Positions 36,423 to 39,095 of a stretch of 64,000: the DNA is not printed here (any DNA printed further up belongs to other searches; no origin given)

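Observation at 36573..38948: T9SS-type C-terminal sorting domain on a beta-propeller protein: evidence for a Por/type IX secretion system in this high-GC organism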

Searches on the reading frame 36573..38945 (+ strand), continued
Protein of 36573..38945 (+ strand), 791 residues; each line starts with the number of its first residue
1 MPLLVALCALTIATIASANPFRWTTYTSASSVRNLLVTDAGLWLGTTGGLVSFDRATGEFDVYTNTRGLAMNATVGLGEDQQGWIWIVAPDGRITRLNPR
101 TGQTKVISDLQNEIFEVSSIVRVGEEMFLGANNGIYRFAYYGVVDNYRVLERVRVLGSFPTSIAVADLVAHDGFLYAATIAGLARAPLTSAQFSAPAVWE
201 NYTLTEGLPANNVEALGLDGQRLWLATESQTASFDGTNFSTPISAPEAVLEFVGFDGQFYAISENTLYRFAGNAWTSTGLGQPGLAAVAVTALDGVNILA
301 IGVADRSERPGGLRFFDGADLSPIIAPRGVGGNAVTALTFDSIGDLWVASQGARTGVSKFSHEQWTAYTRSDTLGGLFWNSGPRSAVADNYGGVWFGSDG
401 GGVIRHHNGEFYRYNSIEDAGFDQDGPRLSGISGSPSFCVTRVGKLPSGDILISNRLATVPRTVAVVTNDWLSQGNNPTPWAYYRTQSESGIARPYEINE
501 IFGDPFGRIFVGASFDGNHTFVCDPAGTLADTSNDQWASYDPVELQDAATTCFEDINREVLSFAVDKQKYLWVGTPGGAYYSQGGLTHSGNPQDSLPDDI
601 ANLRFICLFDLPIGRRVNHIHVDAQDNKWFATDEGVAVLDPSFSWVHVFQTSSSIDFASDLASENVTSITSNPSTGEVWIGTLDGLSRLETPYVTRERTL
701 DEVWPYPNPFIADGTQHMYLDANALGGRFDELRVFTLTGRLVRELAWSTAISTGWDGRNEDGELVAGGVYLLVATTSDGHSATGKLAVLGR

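Call 49: find_homologous_proteins(query=L009:16745-19144:-, max_evalue=0.001)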
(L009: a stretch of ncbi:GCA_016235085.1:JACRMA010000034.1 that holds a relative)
Query L009:16745-19144:- (799 aa): 65 proteins with E <= 0.001 among 8000 candidates.
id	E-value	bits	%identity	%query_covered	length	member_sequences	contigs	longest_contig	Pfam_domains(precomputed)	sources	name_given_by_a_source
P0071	0.0e+0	1843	100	100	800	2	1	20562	PF01364.25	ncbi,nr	ncbi:MAG: T9SS type A sorting domain-containing protein [candidate division Zixibacteria bacterium]|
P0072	0.0e+0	1374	74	100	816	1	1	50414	PF01364.25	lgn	-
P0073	0.0e+0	1199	65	100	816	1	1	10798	PF08126.17,PF01364.25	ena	-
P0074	7.0e-296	1002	56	99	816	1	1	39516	PF13860.13,PF01364.25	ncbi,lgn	-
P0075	6.5e-286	969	74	70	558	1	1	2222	PF01364.25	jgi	jgi:hypothetical protein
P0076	4.3e-271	920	53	99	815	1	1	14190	PF08126.17,PF13860.13,PF01364.25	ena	-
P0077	4.4e-265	900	51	99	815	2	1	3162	PF08126.17,PF13860.13,PF01364.25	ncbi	-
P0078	4.6e-265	900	52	100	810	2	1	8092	PF08126.17,PF18962.8,PF13860.13,PF01364.25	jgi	jgi:hypothetical protein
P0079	2.5e-259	881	51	99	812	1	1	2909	PF08126.17,PF13860.13,PF01364.25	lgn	-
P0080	1.4e-258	878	51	99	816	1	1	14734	PF08126.17,PF18962.8,PF13860.13,PF01364.25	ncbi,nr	ncbi:MAG: T9SS type A sorting domain-containing protein [candidate division Zixibacteria bacterium]|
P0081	8.1e-256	869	51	100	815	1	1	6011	PF01364.25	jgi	-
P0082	9.3e-255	866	53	95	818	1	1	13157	PF18962.8,PF01364.25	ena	-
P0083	5.3e-254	863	52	99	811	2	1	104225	PF08126.17,PF13860.13,PF01364.25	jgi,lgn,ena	-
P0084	1.2e-253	862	50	100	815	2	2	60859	PF01364.25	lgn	-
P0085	1.7e-253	862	50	99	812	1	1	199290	PF08126.17,PF01364.25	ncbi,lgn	ncbi:MAG: hypothetical protein Kow0074_19730 [Candidatus Zixiibacteriota bacterium]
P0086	4.3e-251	854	49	100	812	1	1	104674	PF08126.17,PF18962.8,PF01364.25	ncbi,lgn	-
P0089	2.6e-247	841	50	95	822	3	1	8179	PF18962.8,PF13860.13,PF01364.25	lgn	-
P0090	5.3e-245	833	51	96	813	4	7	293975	PF18962.8,PF13860.13,PF01364.25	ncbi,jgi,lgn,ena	ncbi:MAG TPA: C25 family cysteine peptidase [candidate division Zixibacteria bacterium]|jgi:hypothet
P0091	9.1e-243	826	53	90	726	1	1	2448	PF18962.8,PF01364.25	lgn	-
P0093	1.4e-238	812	49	95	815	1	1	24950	PF08126.17,PF18962.8,PF13860.13,PF01364.25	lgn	-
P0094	1.8e-234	799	48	95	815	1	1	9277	PF08126.17,PF18962.8,PF13860.13,PF01364.25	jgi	-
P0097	1.8e-232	792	48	95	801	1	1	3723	PF08126.17,PF18962.8,PF13860.13,PF01364.25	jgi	jgi:hypothetical protein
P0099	1.4e-226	773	51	83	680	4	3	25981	PF18962.8,PF13860.13,PF01364.25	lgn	-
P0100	1.6e-226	772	48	95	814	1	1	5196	PF18962.8,PF13860.13,PF01364.25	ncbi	-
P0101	3.5e-210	718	44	98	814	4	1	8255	PF18962.8,PF13860.13,PF01364.25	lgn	-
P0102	4.8e-163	562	40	95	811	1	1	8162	PF18962.8,PF01364.25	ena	-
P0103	3.9e-161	556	40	94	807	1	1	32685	PF08126.17,PF18962.8,PF13860.13,PF01364.25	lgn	-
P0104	4.6e-121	423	39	74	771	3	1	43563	PF18962.8,PF01364.25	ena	-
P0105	4.7e-112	394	38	73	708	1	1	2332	PF18962.8,PF13860.13,PF01364.25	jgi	jgi:hypothetical protein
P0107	2.1e-43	167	27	74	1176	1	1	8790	PF08126.17,PF18962.8,PF13860.13,PF01364.25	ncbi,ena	-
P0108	5.1e-39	152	28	56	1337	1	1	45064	PF01839.30,PF25292.1,PF15907.12,PF13517.13,PF14783.13,PF13860.13,PF01364.25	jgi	jgi:hypothetical protein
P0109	4.0e-36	143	28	72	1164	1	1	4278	PF08126.17,PF01364.25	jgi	jgi:hypothetical protein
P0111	8.0e-36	142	26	80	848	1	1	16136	PF01364.25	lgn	-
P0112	9.0e-35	138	25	78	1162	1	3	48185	PF08126.17,PF01364.25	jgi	jgi:hypothetical protein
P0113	2.9e-30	123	50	12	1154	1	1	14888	PF08126.17,PF20773.6,PF13860.13,PF01364.25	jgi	jgi:hypothetical protein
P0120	1.9e-10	58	44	11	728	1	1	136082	PF18962.8,PF07581.18,PF13860.13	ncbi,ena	-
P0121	2.2e-10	57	37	12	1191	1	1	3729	PF01839.30,PF14312.13,PF13517.13,PF18962.8,PF13860.13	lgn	-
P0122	2.5e-10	57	41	12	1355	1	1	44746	PF01839.30,PF12256.15,PF16743.11,PF01833.31,PF13517.13,PF18962.8,PF09134.17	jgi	jgi:FG-GAP-like repeat/Invasin, domain 3/Secretion system C-terminal sorting domain/IPT/TIG domain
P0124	8.3e-10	55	21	63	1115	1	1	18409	PF08126.17,PF18962.8,PF03785.21,PF01364.25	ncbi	ncbi:MAG: C25 family cysteine peptidase [Bacteroidales bacterium]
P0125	9.7e-10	55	30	15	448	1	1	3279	PF21959.3,PF18962.8,PF13860.13,PF14339.13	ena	-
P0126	4.8e-9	53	38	12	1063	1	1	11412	PF15780.12,PF10162.15,PF18962.8,PF13860.13,PF22544.3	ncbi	-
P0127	3.3e-8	50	37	12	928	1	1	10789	PF17164.11,PF18962.8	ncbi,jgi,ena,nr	ncbi:MAG TPA: T9SS type A sorting domain-containing protein [Ignavibacteriaceae bacterium]|nr:T9SS t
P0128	7.3e-8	49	23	81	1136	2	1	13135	PF08126.17,PF18962.8,PF01364.25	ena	-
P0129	2.4e-7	47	40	12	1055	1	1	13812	PF13715.13,PF18962.8,PF17802.8,PF13620.13,PF05345.19,PF22904.4,PF17210.10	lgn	-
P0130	9.8e-6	42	34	14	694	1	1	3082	PF00759.26,PF18962.8,PF02927.21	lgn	-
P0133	1.0e-4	39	32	12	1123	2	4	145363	PF01095.26,PF18962.8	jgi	jgi:pectinesterase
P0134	1.1e-4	39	32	13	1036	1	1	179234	PF00932.26,PF18962.8,PF13290.14,PF18942.6,PF13860.13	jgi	-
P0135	1.4e-4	38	37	10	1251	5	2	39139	PF00415.25,PF18962.8,PF13540.13,PF03781.23,PF13860.13,PF25390.2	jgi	jgi:formylglycine-generating enzyme required for sulfatase activity/alpha-tubulin suppressor-like RC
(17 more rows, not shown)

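Call 52: search_protein_families(library=ncbifam, proteins=[P0107, P0109, P0112, P0113, P0128, P0124, P0111, P0108], max_evalue=0.00001)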
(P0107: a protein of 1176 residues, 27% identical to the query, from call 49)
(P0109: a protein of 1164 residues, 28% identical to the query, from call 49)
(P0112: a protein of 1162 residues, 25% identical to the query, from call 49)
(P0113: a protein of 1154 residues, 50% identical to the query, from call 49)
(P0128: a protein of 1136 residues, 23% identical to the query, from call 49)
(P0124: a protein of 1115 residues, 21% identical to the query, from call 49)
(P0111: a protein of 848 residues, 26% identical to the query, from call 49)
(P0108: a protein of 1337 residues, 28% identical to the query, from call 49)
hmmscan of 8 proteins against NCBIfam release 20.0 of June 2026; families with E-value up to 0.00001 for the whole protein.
P0107 (1176 aa): 3 families
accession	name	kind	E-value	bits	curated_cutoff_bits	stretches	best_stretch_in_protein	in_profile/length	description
NF033707.1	T9SS_sortase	equivalog_domain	8.2e-27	93.3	420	2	220-380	366-526/1095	type IX secretion system sortase PorU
TIGR04183.1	Por_Secre_tail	domain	5.8e-08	32.6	23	1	1093-1174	2-71/72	T9SS type A sorting domain-containing protein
NF038112.1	myxo_dep_M36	subfamily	2.2e-07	28.4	1500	1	903-1016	984-1105/1604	myxosortase-dependent M36 family metallopeptidase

P0109 (1164 aa): 2 families
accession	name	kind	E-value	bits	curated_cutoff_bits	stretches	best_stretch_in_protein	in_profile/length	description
NF033707.1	T9SS_sortase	equivalog_domain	1.1e-09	36.6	420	1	427-574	590-732/1095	type IX secretion system sortase PorU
NF052324.1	PorU_rel_Nterm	equivalog_domain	1.2e-07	30.3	450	1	422-577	611-768/879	putative type IX secretion system sortase PorU2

P0112 (1162 aa): 1 family
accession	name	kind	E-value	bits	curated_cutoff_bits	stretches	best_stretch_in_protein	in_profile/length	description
NF033707.1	T9SS_sortase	equivalog_domain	2.5e-15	55.2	420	1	200-373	344-523/1095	type IX secretion system sortase PorU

P0113 (1154 aa): 6 families
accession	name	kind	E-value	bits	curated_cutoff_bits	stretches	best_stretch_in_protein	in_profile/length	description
NF033707.1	T9SS_sortase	equivalog_domain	4.7e-25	87.4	420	1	205-470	367-673/1095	type IX secretion system sortase PorU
NF038112.1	myxo_dep_M36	subfamily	5.5e-20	70.2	1500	1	755-1052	861-1169/1604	myxosortase-dependent M36 family metallopeptidase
NF052324.1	PorU_rel_Nterm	equivalog_domain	1.1e-18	66.9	450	1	285-536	505-767/879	putative type IX secretion system sortase PorU2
NF038111.1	rhom_dep_M36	equivalog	2.1e-13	48.6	1700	1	926-1054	1036-1168/1315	rhombosortase-dependent M36 family metallopeptidase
TIGR03900.1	prc_long_Delta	hypoth_equivalog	1.4e-12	46.5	660.95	0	744-854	656-763/973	MXAN_5808 family serine peptidase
NF052323.1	T9SSA_dep_M6i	equivalog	4.5e-06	24.9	600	1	1070-1141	960-1026/1043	T9SS-dependent M6-like inactivated metalloprotease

P0128 (1136 aa): 3 families
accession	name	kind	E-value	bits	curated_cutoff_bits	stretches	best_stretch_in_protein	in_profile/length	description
NF052324.1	PorU_rel_Nterm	equivalog_domain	8.4e-18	63.9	450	1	300-496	503-701/879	putative type IX secretion system sortase PorU2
NF033707.1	T9SS_sortase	equivalog_domain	4.9e-16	57.6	420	1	307-490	473-670/1095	type IX secretion system sortase PorU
TIGR04183.1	Por_Secre_tail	domain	4.2e-07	29.8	23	1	1060-1135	1-71/72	T9SS type A sorting domain-containing protein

P0124 (1115 aa): 3 families
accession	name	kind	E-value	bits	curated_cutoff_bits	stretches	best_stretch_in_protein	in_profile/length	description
NF033707.1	T9SS_sortase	equivalog_domain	3.2e-17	61.5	420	1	221-561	366-732/1095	type IX secretion system sortase PorU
NF052324.1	PorU_rel_Nterm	equivalog_domain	6.9e-12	44.3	450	1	288-561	499-765/879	putative type IX secretion system sortase PorU2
TIGR04183.1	Por_Secre_tail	domain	3e-09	36.7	23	1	1037-1113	1-70/72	T9SS type A sorting domain-containing protein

P0111 (848 aa): 2 families
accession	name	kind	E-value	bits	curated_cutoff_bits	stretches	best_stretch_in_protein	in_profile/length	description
NF033707.1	T9SS_sortase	equivalog_domain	1.9e-23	82.1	420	2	224-414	335-523/1095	type IX secretion system sortase PorU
NF052324.1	PorU_rel_Nterm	equivalog_domain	2.7e-12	45.7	450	1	441-628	584-766/879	putative type IX secretion system sortase PorU2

P0108 (1337 aa): 2 families
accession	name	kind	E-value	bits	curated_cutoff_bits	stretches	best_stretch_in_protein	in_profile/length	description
NF033707.1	T9SS_sortase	equivalog_domain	6e-25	87.1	420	2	103-380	468-730/1095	type IX secretion system sortase PorU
NF052323.1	T9SSA_dep_M6i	equivalog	2e-24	85.7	600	1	1088-1325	803-1027/1043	T9SS-dependent M6-like inactivated metalloprotease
